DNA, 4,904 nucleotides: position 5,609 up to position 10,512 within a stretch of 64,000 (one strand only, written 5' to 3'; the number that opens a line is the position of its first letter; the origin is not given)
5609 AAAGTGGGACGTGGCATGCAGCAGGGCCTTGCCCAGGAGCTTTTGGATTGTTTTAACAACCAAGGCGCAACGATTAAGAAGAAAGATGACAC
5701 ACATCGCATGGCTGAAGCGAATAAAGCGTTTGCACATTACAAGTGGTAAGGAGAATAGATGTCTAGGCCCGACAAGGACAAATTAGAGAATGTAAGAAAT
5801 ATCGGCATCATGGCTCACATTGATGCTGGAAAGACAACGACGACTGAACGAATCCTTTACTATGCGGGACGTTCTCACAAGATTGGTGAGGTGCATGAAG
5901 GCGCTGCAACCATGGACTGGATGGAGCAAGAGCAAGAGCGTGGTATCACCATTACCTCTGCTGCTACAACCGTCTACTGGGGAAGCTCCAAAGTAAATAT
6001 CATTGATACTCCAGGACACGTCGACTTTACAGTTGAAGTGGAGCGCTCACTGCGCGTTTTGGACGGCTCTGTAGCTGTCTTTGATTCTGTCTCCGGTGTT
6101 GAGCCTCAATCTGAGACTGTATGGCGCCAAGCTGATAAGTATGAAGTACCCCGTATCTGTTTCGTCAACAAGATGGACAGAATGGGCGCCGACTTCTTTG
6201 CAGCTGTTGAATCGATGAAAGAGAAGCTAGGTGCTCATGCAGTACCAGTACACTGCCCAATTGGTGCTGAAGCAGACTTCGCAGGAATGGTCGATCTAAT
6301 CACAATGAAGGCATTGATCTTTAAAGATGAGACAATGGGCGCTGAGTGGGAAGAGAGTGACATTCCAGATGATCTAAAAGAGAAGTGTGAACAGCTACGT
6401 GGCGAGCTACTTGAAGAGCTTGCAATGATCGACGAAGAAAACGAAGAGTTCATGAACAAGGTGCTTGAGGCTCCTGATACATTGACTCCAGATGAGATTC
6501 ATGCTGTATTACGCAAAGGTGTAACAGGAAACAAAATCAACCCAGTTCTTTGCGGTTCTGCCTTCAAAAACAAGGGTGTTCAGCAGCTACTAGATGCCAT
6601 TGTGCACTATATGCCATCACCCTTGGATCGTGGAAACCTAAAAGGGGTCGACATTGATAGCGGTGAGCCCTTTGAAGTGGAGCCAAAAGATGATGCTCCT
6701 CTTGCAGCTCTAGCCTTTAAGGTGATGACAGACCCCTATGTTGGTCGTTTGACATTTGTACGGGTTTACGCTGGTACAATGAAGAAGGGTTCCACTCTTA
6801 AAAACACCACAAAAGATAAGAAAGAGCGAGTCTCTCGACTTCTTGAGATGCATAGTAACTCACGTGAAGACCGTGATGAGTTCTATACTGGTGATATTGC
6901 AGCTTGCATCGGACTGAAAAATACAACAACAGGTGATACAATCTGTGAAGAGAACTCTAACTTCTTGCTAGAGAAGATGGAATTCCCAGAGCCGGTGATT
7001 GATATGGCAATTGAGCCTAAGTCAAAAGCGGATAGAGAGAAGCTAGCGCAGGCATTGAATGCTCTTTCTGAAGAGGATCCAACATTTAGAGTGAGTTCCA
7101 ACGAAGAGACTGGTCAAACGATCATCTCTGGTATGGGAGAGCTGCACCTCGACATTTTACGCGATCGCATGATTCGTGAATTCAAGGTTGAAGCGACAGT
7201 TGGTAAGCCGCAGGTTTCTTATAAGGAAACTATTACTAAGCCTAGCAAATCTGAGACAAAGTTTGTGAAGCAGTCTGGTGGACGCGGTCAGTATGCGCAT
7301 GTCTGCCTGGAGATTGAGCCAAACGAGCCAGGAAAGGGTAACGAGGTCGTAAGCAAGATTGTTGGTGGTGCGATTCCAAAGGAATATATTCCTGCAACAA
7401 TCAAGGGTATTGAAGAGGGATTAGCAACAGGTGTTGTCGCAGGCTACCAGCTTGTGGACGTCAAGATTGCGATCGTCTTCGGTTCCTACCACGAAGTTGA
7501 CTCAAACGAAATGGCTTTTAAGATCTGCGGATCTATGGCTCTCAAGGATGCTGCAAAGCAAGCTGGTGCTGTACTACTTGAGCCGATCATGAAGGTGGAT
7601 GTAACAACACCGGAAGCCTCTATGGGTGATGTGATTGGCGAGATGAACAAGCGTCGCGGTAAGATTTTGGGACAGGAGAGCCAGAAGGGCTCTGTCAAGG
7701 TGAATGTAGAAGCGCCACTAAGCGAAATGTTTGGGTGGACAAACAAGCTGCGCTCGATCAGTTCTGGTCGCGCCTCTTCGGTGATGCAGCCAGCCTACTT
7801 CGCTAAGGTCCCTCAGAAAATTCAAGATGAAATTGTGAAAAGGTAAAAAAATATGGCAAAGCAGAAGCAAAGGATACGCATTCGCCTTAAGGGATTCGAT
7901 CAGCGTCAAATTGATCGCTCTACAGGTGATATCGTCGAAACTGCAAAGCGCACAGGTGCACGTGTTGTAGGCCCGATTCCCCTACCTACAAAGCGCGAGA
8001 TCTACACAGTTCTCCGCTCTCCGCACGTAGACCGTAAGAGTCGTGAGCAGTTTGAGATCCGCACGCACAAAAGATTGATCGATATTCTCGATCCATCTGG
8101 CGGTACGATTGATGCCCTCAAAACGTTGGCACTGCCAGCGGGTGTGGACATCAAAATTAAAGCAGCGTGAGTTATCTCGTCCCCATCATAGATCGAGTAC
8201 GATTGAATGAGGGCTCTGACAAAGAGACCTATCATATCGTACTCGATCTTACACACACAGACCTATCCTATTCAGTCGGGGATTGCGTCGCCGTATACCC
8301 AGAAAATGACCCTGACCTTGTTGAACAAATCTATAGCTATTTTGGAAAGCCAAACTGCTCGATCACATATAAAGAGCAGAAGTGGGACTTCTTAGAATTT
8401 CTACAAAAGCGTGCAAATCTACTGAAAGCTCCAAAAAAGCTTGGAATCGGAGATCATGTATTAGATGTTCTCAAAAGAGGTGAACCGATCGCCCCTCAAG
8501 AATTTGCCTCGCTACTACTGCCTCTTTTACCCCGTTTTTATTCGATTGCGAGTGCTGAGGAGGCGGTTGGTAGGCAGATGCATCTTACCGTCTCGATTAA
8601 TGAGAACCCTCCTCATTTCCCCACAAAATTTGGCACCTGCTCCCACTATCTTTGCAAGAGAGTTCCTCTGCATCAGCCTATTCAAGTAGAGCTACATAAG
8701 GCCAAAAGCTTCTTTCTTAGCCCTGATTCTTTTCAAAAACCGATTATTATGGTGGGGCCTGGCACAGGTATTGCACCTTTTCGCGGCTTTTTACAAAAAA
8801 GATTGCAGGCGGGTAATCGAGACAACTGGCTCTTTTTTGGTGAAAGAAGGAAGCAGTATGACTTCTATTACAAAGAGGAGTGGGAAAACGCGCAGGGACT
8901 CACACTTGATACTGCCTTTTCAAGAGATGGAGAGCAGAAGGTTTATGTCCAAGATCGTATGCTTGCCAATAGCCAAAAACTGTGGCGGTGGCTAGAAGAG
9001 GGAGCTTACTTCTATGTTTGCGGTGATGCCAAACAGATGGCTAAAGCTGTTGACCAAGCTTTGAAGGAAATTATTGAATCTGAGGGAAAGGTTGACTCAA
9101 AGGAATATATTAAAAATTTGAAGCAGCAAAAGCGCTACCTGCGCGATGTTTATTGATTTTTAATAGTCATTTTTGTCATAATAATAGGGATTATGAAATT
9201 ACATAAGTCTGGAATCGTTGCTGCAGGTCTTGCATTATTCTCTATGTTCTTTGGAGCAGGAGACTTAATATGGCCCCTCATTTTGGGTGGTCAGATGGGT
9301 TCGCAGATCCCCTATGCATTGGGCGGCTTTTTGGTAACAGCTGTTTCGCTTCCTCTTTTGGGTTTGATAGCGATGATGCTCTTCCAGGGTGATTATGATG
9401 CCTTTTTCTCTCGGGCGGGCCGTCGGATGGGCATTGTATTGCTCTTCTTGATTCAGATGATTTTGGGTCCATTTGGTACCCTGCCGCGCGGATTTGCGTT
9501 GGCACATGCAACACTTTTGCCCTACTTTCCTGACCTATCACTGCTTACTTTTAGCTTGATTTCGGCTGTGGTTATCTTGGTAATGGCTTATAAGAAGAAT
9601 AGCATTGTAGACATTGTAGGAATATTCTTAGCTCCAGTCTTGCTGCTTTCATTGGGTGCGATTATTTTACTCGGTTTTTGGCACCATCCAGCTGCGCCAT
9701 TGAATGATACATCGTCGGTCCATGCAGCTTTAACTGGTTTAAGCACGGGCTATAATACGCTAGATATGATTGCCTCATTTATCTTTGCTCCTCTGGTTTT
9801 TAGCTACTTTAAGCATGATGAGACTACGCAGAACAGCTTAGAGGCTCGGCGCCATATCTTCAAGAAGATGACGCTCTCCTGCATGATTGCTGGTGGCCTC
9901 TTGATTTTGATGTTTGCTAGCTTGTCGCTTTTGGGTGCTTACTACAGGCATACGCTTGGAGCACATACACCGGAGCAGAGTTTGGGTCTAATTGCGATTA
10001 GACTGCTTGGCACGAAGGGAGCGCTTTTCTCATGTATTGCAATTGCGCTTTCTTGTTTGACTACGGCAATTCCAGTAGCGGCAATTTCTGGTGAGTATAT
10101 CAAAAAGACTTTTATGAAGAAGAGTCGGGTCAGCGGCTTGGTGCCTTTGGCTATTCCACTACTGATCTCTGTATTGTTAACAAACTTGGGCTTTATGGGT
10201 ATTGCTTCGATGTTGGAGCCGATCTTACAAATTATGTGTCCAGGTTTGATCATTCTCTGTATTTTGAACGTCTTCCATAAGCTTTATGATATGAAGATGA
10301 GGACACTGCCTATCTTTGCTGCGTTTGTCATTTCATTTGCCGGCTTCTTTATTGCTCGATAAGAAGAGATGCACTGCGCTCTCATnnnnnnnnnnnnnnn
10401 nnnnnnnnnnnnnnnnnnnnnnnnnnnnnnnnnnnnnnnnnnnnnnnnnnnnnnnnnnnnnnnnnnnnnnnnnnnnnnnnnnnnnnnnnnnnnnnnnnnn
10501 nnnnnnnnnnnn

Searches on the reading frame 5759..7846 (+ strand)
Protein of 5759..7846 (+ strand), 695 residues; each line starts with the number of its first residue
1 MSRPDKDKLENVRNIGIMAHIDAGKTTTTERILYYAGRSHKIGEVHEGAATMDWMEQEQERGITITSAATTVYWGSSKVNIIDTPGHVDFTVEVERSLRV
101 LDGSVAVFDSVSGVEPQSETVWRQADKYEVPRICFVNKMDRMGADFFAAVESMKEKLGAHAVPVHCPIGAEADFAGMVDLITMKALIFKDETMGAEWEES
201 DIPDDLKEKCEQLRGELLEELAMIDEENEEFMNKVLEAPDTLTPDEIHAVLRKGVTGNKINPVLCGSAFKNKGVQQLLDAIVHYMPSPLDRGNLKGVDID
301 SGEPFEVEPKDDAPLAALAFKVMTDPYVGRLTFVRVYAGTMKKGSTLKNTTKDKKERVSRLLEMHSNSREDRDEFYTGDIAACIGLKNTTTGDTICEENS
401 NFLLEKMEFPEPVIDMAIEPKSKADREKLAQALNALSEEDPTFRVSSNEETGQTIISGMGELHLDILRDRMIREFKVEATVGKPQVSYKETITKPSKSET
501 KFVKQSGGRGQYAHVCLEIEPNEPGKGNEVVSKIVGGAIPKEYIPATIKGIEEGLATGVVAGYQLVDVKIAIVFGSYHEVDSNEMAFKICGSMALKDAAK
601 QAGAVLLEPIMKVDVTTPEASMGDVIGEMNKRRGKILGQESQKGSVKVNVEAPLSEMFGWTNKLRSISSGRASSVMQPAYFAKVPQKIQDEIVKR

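Call 44: search_protein_families(library=pfam, max_evalue=0.000001, proteins=[window:5759-7846:+])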
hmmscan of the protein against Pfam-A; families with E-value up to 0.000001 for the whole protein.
window:5759-7846:+ (695 aa): 7 families
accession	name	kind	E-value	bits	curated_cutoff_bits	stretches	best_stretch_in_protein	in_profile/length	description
PF00009.33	GTP_EFTU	-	1.1e-66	224.4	26.5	1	11-287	2-188/188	Elongation factor Tu GTP binding domain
PF03764.24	EFG_IV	-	3.8e-45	153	24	1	484-602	1-120/121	Elongation factor G, domain IV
PF14492.12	EFG_III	-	4.3e-34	116.8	27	1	409-483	1-75/75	Elongation Factor G, domain III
PF00679.30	EFG_C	-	5e-24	84.6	27.9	1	605-691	1-88/89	Elongation factor G C-terminus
PF03144.31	GTP_EFTU_D2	-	8.7e-18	65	30.3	1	329-396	1-73/73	Elongation factor Tu domain 2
PF22042.2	EF-G_D2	-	2.5e-14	53.6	27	1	315-397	2-83/84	Elongation factor G domain 2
PF16658.11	RF3_C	-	7.9e-08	32.6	40.1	1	417-504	14-104/132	Class II release factor RF3, C-terminal domain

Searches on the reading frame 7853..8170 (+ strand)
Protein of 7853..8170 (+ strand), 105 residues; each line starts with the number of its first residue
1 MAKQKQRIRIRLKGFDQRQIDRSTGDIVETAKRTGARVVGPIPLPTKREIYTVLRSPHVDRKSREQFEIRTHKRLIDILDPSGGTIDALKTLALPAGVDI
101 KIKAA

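Call 44: search_protein_families(library=pfam, max_evalue=0.000001, proteins=[window:7853-8170:+])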
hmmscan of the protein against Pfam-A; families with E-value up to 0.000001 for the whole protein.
window:7853-8170:+ (105 aa): 1 family
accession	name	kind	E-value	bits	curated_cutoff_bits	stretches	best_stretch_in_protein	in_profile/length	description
PF00338.27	Ribosomal_S10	-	4.5e-36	123.5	21.2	1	9-103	1-98/98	Ribosomal protein S10p/S20e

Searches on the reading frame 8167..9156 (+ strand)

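Call 44: search_protein_families(library=pfam, max_evalue=0.000001, proteins=[window:8167-9156:+])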
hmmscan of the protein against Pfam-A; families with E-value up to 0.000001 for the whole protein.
window:8167-9156:+ (329 aa): 2 families
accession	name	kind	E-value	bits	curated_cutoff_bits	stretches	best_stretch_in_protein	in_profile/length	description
PF00667.26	FAD_binding_1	-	5.7e-18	65.8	32.3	1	3-63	9-70/222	FAD binding domain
PF00175.26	NAD_binding_1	-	1.1e-17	65.1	22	1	195-296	1-108/109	Oxidoreductase NAD-binding domain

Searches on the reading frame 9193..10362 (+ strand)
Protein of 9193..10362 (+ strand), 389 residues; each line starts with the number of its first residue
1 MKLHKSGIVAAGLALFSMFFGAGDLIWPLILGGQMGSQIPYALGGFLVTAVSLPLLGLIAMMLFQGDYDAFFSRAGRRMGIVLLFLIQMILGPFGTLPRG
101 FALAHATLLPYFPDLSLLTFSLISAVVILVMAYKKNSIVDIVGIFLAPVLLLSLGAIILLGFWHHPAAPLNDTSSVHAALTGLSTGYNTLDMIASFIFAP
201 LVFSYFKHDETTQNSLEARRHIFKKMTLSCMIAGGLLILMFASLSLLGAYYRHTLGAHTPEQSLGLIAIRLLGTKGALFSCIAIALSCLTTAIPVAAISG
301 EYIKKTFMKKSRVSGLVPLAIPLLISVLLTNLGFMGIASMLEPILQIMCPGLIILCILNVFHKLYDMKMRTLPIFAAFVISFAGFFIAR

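Call 45: search_protein_families(library=pfam, max_evalue=0.000001, proteins=[window:9193-10362:+])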
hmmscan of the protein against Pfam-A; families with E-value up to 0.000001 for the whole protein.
window:9193-10362:+ (389 aa): 1 family
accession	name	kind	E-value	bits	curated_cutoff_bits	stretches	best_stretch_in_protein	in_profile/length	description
PF05525.19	Branch_AA_trans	-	5.2e-59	200.7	22.3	1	7-380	4-379/429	Branched-chain amino acid transport protein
